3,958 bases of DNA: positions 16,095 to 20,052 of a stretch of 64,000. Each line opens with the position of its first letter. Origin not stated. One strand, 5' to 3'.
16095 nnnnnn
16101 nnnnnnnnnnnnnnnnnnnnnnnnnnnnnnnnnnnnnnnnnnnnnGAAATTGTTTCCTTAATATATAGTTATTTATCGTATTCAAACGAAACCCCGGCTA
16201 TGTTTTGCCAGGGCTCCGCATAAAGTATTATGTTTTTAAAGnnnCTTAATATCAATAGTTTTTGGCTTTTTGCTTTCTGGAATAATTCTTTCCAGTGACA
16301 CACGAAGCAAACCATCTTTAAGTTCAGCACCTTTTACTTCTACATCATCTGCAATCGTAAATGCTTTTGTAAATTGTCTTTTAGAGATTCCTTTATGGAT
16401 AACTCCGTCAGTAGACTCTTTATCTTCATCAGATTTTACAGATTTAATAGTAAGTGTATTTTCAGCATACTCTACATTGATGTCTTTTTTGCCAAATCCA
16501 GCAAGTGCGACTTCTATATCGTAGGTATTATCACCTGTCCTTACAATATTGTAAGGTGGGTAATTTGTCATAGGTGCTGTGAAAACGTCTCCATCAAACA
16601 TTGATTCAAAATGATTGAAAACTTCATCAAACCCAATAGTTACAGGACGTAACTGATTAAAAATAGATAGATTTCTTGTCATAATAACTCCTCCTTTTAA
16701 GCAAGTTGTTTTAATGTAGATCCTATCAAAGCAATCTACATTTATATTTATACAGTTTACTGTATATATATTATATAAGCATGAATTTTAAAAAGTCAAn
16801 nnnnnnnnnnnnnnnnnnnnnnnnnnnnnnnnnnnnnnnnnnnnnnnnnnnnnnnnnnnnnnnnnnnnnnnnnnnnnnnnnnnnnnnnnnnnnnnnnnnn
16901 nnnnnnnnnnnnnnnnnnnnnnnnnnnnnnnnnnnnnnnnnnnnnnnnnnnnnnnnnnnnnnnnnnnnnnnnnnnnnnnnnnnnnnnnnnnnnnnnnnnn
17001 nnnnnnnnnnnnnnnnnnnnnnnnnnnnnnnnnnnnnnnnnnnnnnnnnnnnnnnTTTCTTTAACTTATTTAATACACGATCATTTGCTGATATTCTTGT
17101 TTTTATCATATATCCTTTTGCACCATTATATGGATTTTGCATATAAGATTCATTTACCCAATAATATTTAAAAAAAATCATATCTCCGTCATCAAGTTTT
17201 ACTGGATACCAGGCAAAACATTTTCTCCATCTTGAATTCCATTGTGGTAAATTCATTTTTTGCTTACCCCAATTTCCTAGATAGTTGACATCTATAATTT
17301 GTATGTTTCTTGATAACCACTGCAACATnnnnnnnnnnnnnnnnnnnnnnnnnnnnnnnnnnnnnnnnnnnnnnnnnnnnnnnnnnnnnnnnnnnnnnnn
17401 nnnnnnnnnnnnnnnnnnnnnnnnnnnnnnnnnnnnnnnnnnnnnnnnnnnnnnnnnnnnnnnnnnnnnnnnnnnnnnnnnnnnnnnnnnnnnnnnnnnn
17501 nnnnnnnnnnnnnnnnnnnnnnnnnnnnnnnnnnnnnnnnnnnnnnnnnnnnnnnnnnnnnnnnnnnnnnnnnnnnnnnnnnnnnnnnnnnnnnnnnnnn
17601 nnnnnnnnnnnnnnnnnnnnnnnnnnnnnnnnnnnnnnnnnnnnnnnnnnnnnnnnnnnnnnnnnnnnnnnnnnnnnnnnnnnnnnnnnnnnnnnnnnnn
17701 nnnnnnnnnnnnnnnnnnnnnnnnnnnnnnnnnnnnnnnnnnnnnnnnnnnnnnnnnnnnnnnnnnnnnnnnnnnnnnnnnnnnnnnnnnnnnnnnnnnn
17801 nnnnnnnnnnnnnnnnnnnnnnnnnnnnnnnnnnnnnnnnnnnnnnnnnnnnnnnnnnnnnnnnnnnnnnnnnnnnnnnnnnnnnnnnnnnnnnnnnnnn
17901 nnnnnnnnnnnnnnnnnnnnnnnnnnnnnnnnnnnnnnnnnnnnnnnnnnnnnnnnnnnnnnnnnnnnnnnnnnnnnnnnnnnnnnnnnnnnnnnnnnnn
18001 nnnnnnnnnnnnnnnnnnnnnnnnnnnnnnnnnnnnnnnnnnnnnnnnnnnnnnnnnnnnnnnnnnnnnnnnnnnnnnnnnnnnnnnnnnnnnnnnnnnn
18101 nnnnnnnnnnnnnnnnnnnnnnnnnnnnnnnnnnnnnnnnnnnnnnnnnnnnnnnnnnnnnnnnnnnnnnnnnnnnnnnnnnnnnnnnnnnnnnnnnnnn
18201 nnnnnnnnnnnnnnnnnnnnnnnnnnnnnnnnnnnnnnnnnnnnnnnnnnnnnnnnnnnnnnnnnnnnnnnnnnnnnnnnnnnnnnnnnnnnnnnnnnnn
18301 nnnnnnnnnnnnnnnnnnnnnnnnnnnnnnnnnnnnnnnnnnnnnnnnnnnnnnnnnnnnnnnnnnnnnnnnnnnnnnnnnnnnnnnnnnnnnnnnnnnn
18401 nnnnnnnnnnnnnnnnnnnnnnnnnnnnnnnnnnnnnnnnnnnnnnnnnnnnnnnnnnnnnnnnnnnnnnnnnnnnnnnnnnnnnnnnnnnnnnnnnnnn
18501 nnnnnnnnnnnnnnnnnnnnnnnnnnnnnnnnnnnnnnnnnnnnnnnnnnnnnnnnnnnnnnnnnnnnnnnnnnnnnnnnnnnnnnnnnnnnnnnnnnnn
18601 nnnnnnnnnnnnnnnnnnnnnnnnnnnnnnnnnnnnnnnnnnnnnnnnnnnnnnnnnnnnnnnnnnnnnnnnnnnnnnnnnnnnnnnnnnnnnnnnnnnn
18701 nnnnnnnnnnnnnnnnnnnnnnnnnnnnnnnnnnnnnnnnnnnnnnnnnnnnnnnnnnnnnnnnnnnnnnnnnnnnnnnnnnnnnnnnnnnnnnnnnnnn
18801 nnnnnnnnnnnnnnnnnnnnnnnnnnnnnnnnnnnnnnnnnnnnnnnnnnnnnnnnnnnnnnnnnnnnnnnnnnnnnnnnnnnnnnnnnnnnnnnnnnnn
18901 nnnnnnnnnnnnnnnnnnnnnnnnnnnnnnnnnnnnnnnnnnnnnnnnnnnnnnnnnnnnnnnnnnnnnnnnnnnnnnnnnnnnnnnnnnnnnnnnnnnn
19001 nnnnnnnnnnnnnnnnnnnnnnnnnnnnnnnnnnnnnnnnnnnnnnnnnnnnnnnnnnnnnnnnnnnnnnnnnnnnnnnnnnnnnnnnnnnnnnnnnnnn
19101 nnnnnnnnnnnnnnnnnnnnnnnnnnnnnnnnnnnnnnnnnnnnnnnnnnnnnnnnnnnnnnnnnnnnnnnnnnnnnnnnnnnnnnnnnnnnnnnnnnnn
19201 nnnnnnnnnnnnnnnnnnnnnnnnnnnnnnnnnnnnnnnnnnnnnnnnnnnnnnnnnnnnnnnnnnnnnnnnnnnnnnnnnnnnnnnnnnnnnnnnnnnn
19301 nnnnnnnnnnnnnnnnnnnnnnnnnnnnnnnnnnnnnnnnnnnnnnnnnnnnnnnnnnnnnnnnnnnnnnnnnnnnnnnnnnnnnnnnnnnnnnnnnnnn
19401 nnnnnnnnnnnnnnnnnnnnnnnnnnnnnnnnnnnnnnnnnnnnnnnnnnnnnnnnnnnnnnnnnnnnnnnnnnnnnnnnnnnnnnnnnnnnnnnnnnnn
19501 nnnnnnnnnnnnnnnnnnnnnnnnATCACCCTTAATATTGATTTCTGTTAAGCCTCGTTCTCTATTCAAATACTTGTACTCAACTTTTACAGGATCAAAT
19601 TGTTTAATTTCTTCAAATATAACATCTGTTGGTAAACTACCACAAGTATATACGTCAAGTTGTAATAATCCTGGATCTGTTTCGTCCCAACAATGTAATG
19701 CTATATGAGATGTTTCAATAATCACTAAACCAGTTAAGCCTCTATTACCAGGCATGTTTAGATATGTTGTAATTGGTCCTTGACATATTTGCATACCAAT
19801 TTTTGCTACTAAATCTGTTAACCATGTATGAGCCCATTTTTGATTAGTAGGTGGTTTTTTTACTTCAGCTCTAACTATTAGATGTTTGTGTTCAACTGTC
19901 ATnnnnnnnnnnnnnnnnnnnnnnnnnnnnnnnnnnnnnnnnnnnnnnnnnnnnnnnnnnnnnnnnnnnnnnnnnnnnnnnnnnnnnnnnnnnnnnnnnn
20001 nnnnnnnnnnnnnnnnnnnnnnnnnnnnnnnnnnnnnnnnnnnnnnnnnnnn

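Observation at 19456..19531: speD stop codon lies inside tRNA-Val; two tRNAs bracket sufBD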

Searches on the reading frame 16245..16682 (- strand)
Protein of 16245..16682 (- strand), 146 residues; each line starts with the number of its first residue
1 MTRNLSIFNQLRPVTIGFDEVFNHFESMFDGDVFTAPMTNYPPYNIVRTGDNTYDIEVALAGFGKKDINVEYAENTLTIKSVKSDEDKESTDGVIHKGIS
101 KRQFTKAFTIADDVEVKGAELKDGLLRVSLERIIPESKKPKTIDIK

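Call 7: search_protein_families(library=pfam, proteins=[window:16245-16682:-], max_evalue=0.01)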
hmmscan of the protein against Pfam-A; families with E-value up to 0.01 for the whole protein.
window:16245-16682:- (146 aa): 2 families
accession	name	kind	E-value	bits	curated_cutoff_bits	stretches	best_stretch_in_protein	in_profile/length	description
PF00011.27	HSP20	-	2.6e-17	63.2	20.8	1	49-146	4-102/102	Hsp20/alpha crystallin family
PF17886.7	ArsA_HSP20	-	0.00099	19.1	22.5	0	51-129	1-62/63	HSP20-like domain found in ArsA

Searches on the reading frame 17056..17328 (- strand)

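Call 7: search_protein_families(library=pfam, proteins=[window:17056-17328:-], max_evalue=0.01)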
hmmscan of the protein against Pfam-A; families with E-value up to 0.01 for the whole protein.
window:17056-17328:- (91 aa): 0 families

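Call 40: search_protein_families(library=ncbifam, proteins=[window:17056-17328:-], max_evalue=0.001)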
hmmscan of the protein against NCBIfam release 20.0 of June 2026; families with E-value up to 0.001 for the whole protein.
window:17056-17328:- (91 aa): 0 families

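Call 52: search_protein_families(library=phrogs, proteins=[window:17056-17328:-], max_evalue=0.001)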
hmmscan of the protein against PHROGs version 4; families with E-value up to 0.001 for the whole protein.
window:17056-17328:- (91 aa): 1 family
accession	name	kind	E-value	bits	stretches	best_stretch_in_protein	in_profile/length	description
phrog_7749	-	unknown function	8.5e-05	23.9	1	37-76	27-65/127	-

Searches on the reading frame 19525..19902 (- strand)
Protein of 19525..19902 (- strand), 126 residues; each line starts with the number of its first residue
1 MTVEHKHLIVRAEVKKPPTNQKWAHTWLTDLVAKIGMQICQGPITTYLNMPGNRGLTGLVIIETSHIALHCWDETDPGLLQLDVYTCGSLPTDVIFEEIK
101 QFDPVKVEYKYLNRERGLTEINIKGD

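Call 7: search_protein_families(library=pfam, proteins=[window:19525-19902:-], max_evalue=0.01)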
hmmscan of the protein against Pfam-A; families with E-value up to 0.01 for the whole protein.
window:19525-19902:- (126 aa): 1 family
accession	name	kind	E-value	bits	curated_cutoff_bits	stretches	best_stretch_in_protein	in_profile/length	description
PF02675.21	AdoMet_dc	-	7e-13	49.3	25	1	20-114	16-106/107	S-adenosylmethionine decarboxylase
